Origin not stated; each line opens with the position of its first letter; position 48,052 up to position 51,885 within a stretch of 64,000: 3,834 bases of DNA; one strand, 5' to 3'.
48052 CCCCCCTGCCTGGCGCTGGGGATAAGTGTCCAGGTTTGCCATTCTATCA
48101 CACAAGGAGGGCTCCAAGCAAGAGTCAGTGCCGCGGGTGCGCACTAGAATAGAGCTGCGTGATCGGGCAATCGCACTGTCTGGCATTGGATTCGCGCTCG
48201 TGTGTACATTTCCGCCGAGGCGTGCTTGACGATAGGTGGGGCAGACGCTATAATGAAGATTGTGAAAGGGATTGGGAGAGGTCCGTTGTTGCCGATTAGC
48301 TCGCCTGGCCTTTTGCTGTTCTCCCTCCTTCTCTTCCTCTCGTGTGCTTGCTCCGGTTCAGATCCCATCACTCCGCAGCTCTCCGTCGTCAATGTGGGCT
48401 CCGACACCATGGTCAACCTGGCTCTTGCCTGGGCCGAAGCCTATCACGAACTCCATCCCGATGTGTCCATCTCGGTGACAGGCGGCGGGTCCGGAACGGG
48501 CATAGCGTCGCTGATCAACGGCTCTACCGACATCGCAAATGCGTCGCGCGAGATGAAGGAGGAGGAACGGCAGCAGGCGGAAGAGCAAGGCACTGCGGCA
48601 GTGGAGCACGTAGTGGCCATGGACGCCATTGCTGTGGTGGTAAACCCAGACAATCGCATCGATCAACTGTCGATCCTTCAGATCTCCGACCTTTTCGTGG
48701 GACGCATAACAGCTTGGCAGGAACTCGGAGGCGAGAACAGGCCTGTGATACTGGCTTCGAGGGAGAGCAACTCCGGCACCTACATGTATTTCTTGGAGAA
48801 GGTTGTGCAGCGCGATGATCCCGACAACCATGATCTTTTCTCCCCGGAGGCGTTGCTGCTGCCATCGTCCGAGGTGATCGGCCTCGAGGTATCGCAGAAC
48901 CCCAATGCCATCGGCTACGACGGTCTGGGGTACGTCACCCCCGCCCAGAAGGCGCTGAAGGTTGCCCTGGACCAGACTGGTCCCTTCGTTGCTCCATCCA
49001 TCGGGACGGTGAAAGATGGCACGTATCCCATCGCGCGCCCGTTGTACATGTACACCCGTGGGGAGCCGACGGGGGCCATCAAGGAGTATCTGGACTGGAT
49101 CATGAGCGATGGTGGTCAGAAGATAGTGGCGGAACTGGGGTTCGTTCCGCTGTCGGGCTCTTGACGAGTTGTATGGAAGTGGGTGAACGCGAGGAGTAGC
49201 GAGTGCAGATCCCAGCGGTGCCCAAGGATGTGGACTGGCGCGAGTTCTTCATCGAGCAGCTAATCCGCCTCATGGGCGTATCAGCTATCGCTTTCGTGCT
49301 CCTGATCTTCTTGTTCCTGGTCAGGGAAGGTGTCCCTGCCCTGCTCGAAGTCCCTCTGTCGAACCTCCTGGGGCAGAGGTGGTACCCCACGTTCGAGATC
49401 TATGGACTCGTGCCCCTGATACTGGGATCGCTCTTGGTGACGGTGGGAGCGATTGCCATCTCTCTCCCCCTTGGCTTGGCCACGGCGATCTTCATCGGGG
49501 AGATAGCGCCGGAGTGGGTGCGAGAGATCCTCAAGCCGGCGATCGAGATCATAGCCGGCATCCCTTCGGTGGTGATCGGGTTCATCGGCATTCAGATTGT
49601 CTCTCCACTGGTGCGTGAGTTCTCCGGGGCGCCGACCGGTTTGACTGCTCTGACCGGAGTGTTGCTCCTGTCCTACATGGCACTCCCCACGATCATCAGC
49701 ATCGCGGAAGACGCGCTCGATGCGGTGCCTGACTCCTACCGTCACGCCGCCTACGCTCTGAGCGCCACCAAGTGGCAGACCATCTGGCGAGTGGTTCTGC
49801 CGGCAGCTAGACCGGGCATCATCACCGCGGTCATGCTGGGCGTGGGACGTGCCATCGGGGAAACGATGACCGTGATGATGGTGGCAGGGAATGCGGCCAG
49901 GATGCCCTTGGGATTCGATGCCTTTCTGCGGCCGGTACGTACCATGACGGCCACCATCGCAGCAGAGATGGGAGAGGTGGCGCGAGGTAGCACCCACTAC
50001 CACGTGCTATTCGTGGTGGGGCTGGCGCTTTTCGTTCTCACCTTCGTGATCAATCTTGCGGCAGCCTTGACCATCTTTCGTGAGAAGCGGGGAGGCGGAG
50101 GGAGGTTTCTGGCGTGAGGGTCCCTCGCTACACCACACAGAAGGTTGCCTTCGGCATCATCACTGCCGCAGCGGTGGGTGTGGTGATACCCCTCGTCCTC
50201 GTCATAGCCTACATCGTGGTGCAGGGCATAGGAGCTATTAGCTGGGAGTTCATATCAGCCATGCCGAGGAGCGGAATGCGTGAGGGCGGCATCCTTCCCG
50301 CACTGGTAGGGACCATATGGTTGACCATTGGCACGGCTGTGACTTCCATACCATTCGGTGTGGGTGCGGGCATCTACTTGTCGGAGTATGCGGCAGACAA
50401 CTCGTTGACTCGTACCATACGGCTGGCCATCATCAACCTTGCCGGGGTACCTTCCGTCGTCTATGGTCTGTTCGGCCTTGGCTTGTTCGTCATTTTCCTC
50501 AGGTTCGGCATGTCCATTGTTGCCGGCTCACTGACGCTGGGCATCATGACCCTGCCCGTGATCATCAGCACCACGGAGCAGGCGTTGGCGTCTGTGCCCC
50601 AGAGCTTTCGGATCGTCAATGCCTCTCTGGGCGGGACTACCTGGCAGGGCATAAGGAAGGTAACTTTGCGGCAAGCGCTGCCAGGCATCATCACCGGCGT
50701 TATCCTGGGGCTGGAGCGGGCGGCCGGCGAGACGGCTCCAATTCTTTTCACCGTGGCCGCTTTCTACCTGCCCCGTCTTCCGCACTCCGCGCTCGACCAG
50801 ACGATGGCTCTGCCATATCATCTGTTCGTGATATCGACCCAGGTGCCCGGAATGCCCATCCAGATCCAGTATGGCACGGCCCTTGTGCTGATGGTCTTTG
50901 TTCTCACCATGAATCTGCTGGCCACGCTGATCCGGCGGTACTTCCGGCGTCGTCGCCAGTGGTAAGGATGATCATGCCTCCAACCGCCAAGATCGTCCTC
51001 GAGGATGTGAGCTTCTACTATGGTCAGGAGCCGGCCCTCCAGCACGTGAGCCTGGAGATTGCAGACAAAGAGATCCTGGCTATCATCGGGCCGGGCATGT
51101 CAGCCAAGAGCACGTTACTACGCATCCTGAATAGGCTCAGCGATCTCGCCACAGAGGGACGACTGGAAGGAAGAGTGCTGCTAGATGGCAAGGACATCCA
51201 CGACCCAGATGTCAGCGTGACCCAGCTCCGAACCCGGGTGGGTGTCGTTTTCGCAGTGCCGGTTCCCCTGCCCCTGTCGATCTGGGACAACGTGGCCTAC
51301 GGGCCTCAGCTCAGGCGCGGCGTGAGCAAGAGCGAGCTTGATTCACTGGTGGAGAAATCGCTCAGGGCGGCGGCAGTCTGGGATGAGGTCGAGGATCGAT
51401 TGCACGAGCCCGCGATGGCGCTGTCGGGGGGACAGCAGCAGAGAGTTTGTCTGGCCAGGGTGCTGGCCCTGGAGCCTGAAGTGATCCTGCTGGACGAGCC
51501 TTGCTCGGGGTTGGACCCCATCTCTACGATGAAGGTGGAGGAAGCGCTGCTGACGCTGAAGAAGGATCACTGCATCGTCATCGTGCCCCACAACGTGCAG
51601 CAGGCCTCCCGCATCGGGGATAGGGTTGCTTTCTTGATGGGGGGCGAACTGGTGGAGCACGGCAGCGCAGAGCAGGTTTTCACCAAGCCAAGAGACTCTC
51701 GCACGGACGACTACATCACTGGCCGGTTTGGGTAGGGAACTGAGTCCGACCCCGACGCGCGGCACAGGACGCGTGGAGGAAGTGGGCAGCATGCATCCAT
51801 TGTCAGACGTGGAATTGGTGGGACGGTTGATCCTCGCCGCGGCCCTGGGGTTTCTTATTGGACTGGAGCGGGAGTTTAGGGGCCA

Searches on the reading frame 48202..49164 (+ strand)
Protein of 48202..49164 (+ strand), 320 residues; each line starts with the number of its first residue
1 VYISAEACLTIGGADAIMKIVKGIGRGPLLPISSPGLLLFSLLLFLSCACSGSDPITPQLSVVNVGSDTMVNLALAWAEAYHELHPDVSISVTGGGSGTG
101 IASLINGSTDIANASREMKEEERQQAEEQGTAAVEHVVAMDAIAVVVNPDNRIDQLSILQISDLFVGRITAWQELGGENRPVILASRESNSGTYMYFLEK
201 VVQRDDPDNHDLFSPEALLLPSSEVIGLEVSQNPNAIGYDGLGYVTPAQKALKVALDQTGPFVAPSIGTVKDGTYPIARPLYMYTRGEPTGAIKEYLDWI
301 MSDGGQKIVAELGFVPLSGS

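Call 56: search_protein_families(library=pfam, proteins=[window:48202-49164:+], max_evalue=0.0001)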
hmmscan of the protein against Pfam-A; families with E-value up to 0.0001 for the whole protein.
window:48202-49164:+ (320 aa): 4 families
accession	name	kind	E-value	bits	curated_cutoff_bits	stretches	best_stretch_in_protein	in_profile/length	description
PF12849.12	PBP_like_2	-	6e-42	144.7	27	1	62-303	12-266/267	PBP superfamily domain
PF12727.12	PBP_like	-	1.7e-10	40.8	27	1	78-203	1-115/193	PBP superfamily domain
PF13531.11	SBP_bac_11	-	3e-06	27.6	25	0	76-192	15-117/227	Bacterial extracellular solute-binding protein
PF01547.30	SBP_bac_1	-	5.8e-05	23.7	26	0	76-307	12-307/307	Bacterial extracellular solute-binding protein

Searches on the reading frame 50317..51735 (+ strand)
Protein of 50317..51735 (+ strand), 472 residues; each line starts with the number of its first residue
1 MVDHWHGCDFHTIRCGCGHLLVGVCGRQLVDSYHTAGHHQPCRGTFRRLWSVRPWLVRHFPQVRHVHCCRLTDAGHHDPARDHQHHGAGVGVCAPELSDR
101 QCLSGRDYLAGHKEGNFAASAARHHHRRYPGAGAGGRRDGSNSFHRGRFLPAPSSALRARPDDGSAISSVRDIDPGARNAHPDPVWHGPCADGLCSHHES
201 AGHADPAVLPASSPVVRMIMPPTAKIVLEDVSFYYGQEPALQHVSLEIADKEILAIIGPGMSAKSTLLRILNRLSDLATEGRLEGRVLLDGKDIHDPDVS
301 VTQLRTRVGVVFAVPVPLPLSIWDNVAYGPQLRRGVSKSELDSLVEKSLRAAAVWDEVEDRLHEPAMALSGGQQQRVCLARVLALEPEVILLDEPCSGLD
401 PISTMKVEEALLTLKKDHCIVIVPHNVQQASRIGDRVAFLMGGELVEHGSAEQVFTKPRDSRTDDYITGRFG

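Call 56: search_protein_families(library=pfam, proteins=[window:50317-51735:+], max_evalue=0.0001)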
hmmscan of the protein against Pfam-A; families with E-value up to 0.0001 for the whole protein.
window:50317-51735:+ (472 aa): 1 family
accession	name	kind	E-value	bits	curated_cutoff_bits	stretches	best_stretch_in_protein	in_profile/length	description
PF00005.33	ABC_tran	-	2.7e-23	83.5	25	1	241-396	1-136/137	ABC transporter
